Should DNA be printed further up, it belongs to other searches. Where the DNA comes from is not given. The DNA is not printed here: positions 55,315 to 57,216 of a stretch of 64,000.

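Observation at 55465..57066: Intact full-length ProRS paralog with eroded class-II catalytic motifs but preserved-looking INS editing and anticodon-binding domains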

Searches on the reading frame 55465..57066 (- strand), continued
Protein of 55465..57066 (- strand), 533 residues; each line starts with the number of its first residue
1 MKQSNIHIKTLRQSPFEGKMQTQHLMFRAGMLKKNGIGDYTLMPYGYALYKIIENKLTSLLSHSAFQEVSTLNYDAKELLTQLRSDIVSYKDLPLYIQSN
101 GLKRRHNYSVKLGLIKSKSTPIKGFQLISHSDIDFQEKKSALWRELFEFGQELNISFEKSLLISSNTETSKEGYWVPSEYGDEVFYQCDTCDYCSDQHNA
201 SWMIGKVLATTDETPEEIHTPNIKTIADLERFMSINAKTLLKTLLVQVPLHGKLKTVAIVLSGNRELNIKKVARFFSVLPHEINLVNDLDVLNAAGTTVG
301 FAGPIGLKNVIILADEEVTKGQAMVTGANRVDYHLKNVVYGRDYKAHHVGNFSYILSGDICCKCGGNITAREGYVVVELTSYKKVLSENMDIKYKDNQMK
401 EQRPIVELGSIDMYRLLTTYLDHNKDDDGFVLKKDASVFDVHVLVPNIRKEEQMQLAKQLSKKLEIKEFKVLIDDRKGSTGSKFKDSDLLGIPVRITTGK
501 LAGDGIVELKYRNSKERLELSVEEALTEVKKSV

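Call 58: find_encoding_contigs(protein=P0004, flank=10000, max_places=2)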
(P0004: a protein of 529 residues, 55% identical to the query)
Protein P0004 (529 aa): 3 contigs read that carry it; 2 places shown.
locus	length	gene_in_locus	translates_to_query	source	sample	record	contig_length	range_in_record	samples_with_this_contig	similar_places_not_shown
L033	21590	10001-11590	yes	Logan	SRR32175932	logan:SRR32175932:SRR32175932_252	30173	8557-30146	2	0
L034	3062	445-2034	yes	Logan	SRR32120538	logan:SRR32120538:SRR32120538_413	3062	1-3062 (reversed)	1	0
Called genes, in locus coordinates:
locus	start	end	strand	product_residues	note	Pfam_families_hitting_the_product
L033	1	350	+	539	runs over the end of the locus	PF00072:Response_reg, PF00165:HTH_AraC, PF12833:HTH_18, PF00165:HTH_AraC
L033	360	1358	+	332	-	PF06580:His_kinase, PF02518:HATPase_c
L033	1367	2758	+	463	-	PF00005:ABC_tran (weak)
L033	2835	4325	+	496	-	PF00005:ABC_tran, PF13304:AAA_21 (faint), PF00005:ABC_tran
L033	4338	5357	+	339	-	PF02653:BPD_transp_2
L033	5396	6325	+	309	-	PF13407:Peripla_BP_4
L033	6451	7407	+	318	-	PF00480:ROK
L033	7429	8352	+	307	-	PF20511:PMI_typeI_cat, PF07883:Cupin_2 (faint), PF21621:MPI_cupin_dom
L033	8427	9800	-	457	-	-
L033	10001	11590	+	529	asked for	PF00587:tRNA-synt_2b (weak), PF04073:tRNA_edit, PF03129:HGTP_anticodon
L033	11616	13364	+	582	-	PF00571:CBS, PF00989:PAS, PF08448:PAS_4, PF13426:PAS_9 (weak), PF00158:Sigma54_activat, PF14532:Sigma54_activ_2, PF25601:AAA_lid_14, PF02954:HTH_8, +1 more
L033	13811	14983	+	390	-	PF13375:RnfC_N, PF01512:Complex1_51K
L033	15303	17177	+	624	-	PF09338:Gly_reductase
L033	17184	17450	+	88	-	-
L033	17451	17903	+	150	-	PF07355:GRDB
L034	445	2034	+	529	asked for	PF00587:tRNA-synt_2b (weak), PF04073:tRNA_edit, PF03129:HGTP_anticodon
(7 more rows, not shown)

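Call 60: search_protein_representatives(alignment_id=A3)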
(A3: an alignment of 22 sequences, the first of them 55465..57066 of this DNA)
Query: 22 sequences, 529 profile positions. Proteins with E-value up to 0.001 (for the whole library): 14072; up to 1e-10: 6306; up to 1e-30: 1699. The best 150 are listed.
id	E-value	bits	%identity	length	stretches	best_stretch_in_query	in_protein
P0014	9.0e-231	783.3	-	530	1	1-529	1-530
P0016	4.3e-214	728.3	-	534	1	1-529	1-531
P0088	5.6e-185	632.2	-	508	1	1-526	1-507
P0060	2.1e-179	613.8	-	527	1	1-529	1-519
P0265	1.0e-164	565.4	-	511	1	1-523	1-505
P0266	1.1e-161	555.3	-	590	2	159-527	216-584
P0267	2.6e-153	527.7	-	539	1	1-526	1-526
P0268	1.5e-152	525.3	-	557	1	1-526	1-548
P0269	5.7e-152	523.3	-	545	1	1-527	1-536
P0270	8.6e-152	522.7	-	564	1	1-528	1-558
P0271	1.3e-151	522.1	-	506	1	1-528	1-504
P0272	2.0e-151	521.5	-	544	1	1-528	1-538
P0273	1.6e-146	505.3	-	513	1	1-528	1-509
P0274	5.4e-144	497.0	-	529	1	1-528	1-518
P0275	7.3e-144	496.6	-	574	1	1-526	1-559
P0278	3.0e-140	484.6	-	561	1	1-529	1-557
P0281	1.7e-133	462.3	-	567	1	1-528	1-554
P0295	4.3e-121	421.4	-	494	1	1-528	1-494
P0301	1.5e-116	406.4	-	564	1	1-528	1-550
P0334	6.9e-105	367.9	-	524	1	1-527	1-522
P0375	1.7e-96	340.2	-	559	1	1-528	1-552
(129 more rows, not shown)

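Call 63: list_cluster_members(proteins=[P0266, P0267, P0268, P0274, P0278, P0281, P0295, P0301, P0375, P0334])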
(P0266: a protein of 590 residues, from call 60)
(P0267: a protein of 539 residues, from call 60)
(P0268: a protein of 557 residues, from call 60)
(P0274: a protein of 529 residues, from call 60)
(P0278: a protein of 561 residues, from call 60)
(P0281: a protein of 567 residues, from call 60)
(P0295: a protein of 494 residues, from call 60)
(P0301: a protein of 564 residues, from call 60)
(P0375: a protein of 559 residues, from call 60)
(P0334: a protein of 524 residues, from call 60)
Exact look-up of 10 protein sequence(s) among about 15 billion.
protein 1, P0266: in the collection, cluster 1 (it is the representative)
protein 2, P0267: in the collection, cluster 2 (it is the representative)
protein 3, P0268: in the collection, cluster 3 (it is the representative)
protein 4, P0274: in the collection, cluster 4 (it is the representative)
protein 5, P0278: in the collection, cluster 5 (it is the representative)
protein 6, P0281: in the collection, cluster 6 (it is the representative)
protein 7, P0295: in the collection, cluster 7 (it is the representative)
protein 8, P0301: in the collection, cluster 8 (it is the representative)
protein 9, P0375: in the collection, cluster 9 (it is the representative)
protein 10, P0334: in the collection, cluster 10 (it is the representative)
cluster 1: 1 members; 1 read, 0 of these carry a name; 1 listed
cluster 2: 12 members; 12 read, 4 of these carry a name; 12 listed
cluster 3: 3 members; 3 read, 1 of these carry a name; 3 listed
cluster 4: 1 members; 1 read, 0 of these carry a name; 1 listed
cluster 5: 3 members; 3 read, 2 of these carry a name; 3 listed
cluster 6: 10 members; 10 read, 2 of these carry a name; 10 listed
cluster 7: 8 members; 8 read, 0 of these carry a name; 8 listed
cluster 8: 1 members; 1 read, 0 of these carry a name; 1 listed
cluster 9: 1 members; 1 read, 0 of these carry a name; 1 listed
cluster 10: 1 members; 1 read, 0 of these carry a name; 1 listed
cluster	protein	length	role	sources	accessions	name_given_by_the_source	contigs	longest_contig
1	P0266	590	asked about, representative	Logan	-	-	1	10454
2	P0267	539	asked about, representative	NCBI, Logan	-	-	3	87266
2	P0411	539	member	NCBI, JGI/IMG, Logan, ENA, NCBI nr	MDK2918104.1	MAG: prolyl-tRNA synthetase [Candidatus Petromonas sp.] | prolyl-tRNA synthetase [Candidatus Petromonas sp.]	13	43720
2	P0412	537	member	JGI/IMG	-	prolyl-tRNA synthetase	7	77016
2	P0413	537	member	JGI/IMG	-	prolyl-tRNA synthetase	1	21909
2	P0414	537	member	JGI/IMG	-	prolyl-tRNA synthetase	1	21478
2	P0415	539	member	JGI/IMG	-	-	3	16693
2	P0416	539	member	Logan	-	-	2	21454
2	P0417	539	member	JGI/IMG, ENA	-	-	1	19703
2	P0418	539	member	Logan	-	-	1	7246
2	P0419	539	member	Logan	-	-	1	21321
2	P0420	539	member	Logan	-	-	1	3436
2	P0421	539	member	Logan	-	-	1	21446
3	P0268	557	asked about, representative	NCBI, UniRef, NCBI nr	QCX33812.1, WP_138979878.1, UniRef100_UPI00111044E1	proline--tRNA ligase [Caloramator sp. E03] | proline--tRNA ligase n=1 Tax=Caloramator sp. E03 TaxID=2576307 RepID=UPI00111044E1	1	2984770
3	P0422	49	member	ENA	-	-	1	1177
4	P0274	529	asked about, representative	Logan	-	-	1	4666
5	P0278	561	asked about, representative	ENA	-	-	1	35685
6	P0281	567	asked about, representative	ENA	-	-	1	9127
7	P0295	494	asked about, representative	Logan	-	-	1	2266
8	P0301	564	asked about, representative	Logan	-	-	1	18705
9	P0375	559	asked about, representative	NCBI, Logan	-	-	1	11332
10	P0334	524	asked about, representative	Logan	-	-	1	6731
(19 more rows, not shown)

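Call 70: find_encoding_contigs(protein=P0255, flank=6000, max_places=2)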
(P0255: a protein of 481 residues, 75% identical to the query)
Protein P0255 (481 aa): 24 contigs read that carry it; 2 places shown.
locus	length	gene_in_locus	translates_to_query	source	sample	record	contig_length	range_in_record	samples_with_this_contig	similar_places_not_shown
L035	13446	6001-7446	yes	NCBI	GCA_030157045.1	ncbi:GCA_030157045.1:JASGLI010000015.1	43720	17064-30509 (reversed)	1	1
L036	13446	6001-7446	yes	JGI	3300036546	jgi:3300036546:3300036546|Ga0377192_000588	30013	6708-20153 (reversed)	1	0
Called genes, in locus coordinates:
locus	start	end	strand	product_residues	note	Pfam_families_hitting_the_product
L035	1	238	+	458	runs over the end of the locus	PF18073:Zn_ribbon_LapB, PF00154:RecA_N (weak), PF13481:AAA_25, PF03796:DnaB_C (weak), PF06745:ATPase, PF23442:DUF7125 (faint), PF06745:ATPase (weak), PF13541:ChlI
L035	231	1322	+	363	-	PF02457:DAC, PF10635:DisA-linker, PF12826:HHH_2 (faint), PF14520:HHH_5 (weak)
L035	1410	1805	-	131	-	-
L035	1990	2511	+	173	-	PF02559:CarD_TRCF_RID, PF21095:CarD_C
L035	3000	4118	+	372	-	PF27675:YCF81_N, PF01938:TRAM (weak)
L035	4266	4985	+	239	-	PF01128:IspD, PF12804:NTP_transf_3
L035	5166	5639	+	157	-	PF02542:YgbB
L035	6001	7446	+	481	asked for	PF00587:tRNA-synt_2b, PF03129:HGTP_anticodon, PF09180:ProRS-C_1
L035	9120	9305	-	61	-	-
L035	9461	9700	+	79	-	PF00872:Transposase_mut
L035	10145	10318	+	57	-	PF00872:Transposase_mut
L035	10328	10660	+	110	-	PF00872:Transposase_mut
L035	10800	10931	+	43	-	-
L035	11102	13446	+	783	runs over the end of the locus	PF00270:DEAD, PF04851:ResIII, PF00271:Helicase_C, PF22590:Cas3-like_C_2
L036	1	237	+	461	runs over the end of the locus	PF18073:Zn_ribbon_LapB, PF00154:RecA_N (weak), PF13481:AAA_25, PF03796:DnaB_C (weak), PF06745:ATPase, PF23442:DUF7125 (faint), PF06745:ATPase (weak), PF13541:ChlI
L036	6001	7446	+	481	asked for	PF00587:tRNA-synt_2b, PF03129:HGTP_anticodon, PF09180:ProRS-C_1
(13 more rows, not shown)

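Call 71: find_encoding_contigs(protein=P0268, flank=8000, max_places=1)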
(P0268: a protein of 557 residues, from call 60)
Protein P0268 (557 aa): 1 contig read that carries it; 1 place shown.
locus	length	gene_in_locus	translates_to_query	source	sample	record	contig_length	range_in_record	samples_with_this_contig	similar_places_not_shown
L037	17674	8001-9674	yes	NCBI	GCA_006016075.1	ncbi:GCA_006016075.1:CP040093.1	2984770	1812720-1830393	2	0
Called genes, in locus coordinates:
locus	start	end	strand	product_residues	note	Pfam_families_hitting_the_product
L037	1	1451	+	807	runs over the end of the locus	PF02861:Clp_N, PF07728:AAA_5 (weak), PF00004:AAA, PF17871:AAA_lid_9, PF00004:AAA, PF07724:AAA_2, PF07728:AAA_5, PF10431:ClpB_D2-small, +12 more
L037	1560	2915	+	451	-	PF18073:Zn_ribbon_LapB, PF13481:AAA_25, PF03796:DnaB_C, PF06745:ATPase, PF23442:DUF7125 (weak), PF06745:ATPase (weak), PF13541:ChlI, PF05362:Lon_C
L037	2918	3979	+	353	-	PF02457:DAC, PF10635:DisA-linker, PF14520:HHH_5 (weak), PF12826:HHH_2 (weak), PF00633:HHH (weak)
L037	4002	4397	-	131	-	-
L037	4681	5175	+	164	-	PF02559:CarD_TRCF_RID, PF21095:CarD_C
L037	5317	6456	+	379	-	PF27675:YCF81_N, PF01850:PIN, PF13638:PIN_4 (weak), PF01938:TRAM (weak)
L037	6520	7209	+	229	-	PF01128:IspD, PF12804:NTP_transf_3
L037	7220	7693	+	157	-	PF02542:YgbB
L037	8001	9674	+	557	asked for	PF00587:tRNA-synt_2b, PF04073:tRNA_edit, PF03129:HGTP_anticodon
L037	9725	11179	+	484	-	PF00749:tRNA-synt_1c, PF19269:Anticodon_2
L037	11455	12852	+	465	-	PF01406:tRNA-synt_1e, PF01921:tRNA-synt_1f (faint), PF09334:tRNA-synt_1g (weak), PF00133:tRNA-synt_1 (weak), PF09334:tRNA-synt_1g (weak), PF09190:DALR_2, PF23493:CysS_C (weak)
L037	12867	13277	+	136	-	PF00636:Ribonuclease_3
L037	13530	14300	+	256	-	PF02511:Thy1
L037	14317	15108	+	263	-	PF08032:SpoU_sub_bind, PF00588:SpoU_methylase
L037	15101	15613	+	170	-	PF05991:NYN_YacP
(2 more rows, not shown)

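Call 78: search_protein_families(library=ncbifam, proteins=[L001:11615-13363:+, L001:13801-14982:+, L001:15304-17172:+, L001:17177-17443:+, L001:17444-17896:+, L001:18276-19034:+, L001:19047-19514:+, L001:19526-20533:+, L001:8434-9804:-], max_evalue=0.00001)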
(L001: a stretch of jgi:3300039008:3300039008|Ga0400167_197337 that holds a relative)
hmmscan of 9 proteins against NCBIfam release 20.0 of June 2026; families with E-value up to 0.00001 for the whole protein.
L001:11615-13363:+ (582 aa): 34 families (the best 25 are shown)
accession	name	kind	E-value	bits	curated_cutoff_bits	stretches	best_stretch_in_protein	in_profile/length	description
NF041552.1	TF_PrdR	equivalog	2.2e-254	845.2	795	1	6-578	4-577/577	sigma-54 dependent transcriptional regulator PrdR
NF008469.0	PRK11361.1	equivalog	3.6e-96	322.7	714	1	245-578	121-455/461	acetoacetate metabolism transcriptional regulator AtoC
TIGR02915.1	PEP_resp_reg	equivalog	3e-95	319.7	502.6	1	255-579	121-444/445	PEP-CTERM-box response regulator transcription factor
TIGR01817.1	nifA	equivalog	2.6e-94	316.9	528.85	1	244-512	171-438/534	nif-specific transcriptional activator NifA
NF038308.1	RNA_repair_RtcR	equivalog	3.2e-87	293.6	650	1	237-575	148-509/530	RNA repair transcriptional activator RtcR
TIGR01818.1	ntrC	equivalog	5.6e-87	292.5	558.6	1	258-574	123-460/463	nitrogen regulation protein NR(I)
NF050807.1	TransRegFlbDCaul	equivalog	3.6e-86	289.8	750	1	268-578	117-439/454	sigma-54-dependent transcriptional regulator FlbD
NF003451.0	PRK05022.1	equivalog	9.3e-86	288.5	476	1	239-571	165-502/512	nitric oxide reductase transcriptional regulator NorR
TIGR02329.1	propionate_PrpR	equivalog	3.7e-84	283.2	499.2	1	263-574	206-524/526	propionate catabolism operon regulatory protein PrpR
NF007689.0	PRK10365.1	equivalog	1.2e-79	268.2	760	1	240-574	111-439/441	sigma-54-dependent response regulator transcription factor ZraR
NF008085.0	PRK10820.1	equivalog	2.8e-79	267.1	576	1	122-582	66-515/520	transcriptional regulator TyrR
NF011958.0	PRK15429.1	equivalog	6.5e-79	266.3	830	1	259-574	370-681/692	formate hydrogenlyase transcriptional activator FlhA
NF011953.0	PRK15424.1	equivalog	2.1e-78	264.3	703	1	261-575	211-532/538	propionate catabolism operon regulatory protein PrpR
NF041946.1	LuxO_transreg_Vib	equivalog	7.6e-78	262.3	800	1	261-577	125-460/463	quorum-sensing sigma-54 dependent transcriptional regulator LuxO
NF011695.0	PRK15115.1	equivalog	2.9e-77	260.3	763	1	269-574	135-433/445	two-component system response regulator GlrR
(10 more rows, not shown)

L001:13801-14982:+ (393 aa): 7 families
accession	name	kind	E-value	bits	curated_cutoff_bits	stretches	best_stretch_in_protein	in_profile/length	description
TIGR04481.1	PR_assoc_PrdC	equivalog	4.5e-160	533.1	490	1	7-393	2-389/425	proline reductase-associated electron transfer protein PrdC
TIGR01945.1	rnfC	subfamily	3.1e-59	200.7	245.95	1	4-309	29-352/435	RnfABCDGE type electron transport complex subunit C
NF003454.1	PRK05035.1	equivalog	1.7e-47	162.1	345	1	5-309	32-355/556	electron transport complex subunit RsxC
NF041837.1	rnfC_Methano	equivalog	5.2e-21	75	650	2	6-164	13-183/438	Rnf electron transport complex subunit RnfC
TIGR01959.1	nuoF_fam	equivalog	1.8e-11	43.1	558.65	1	79-174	37-136/410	NADH-quinone oxidoreductase subunit NuoF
NF008436.0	PRK11278.1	equivalog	7.4e-11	41.6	749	1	79-175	50-151/448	NADH-quinone oxidoreductase subunit NuoF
NF010120.0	PRK13596.1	equivalog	8.9e-08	31.1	389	1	77-174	40-142/433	NADH-quinone oxidoreductase subunit NuoF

L001:15304-17172:+ (622 aa): 3 families
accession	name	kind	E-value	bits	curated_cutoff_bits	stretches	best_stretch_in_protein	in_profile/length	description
TIGR04480.1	D_pro_red_PrdA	equivalog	1e-292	972.2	700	1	4-592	1-587/587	D-proline reductase (dithiol) proprotein PrdA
TIGR04482.1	D_pro_red_PrdD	equivalog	4.4e-74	249.1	320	1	175-418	2-246/246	proline reductase cluster protein PrdD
NF040793.1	sarcosine_GrdG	exception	3.9e-15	55.6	780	1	182-512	9-337/428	sarcosine reductase complex component B subunit alpha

L001:17177-17443:+ (88 aa): 1 family
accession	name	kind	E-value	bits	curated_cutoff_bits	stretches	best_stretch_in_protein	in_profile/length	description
NF041553.1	CBO2463_dom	subfamily_domain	3.3e-25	87.6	50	1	8-67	1-60/60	CBO2463/CBO2479 domain-containing protein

L001:17444-17896:+ (150 aa): 5 families
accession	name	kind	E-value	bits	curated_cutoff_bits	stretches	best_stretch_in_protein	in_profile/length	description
TIGR04483.1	D_pro_red_PrdB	equivalog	5.3e-79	265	300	1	4-150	1-147/238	D-proline reductase (dithiol) protein PrdB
NF040794.1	sarcosine_GrdF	exception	3.1e-14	52.4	800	1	25-149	220-348/435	sarcosine reductase complex component B subunit beta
NF040795.1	betaine_GrdH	exception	8.9e-14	51.2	775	1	9-149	201-345/435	betaine reductase selenoprotein B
TIGR01918.1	various_sel_PB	subfamily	4e-13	49.1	65.45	1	6-149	192-344/431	glycine/betaine/sarcosine/D-proline family reductase selenoprotein B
TIGR01917.1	gly_red_sel_B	equivalog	1.3e-11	44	602.2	1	5-149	191-344/431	glycine reductase complex selenoprotein B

L001:18276-19034:+ (252 aa): 3 families
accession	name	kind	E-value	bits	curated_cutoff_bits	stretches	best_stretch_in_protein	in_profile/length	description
TIGR04482.1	D_pro_red_PrdD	equivalog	1.9e-113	378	320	1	7-251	1-245/246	proline reductase cluster protein PrdD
TIGR04480.1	D_pro_red_PrdA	equivalog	2.6e-79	267.4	700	1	2-252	163-413/587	D-proline reductase (dithiol) proprotein PrdA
NF040793.1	sarcosine_GrdG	exception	9.9e-06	24.6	780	0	11-97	5-103/428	sarcosine reductase complex component B subunit alpha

L001:19047-19514:+ (155 aa): 2 families
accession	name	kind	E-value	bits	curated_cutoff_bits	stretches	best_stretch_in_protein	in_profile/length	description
TIGR04480.1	D_pro_red_PrdA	equivalog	4.6e-54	184.1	700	1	3-153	415-565/587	D-proline reductase (dithiol) proprotein PrdA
NF040793.1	sarcosine_GrdG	exception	6.7e-06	25.1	780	1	4-95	244-337/428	sarcosine reductase complex component B subunit alpha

L001:19526-20533:+ (335 aa): 6 families
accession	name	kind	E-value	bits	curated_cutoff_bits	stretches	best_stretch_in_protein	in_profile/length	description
NF010576.0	PRK13969.1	equivalog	1.8e-178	592.6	556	1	1-335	1-335/335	proline racemase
NF045511.1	TransHydProDhtase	equivalog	1.9e-108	362.6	540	1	1-335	1-335/335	trans-3-hydroxy-L-proline dehydratase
NF010578.0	PRK13971.1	equivalog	9.5e-104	347.1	376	1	5-334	4-332/333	4-hydroxyproline epimerase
NF047722.1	T3LHypDht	equivalog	8.6e-74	248.6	550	1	1-334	1-335/341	trans-3-hydroxy-L-proline dehydratase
NF052296.1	HdxProlEpimProt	equivalog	1.3e-66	225.1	450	1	8-332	2-308/309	4-hydroxyproline epimerase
NF010577.0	PRK13970.1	equivalog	5.9e-59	199.9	442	1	3-332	1-309/311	4-hydroxyproline epimerase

L001:8434-9804:- (456 aa): 0 families
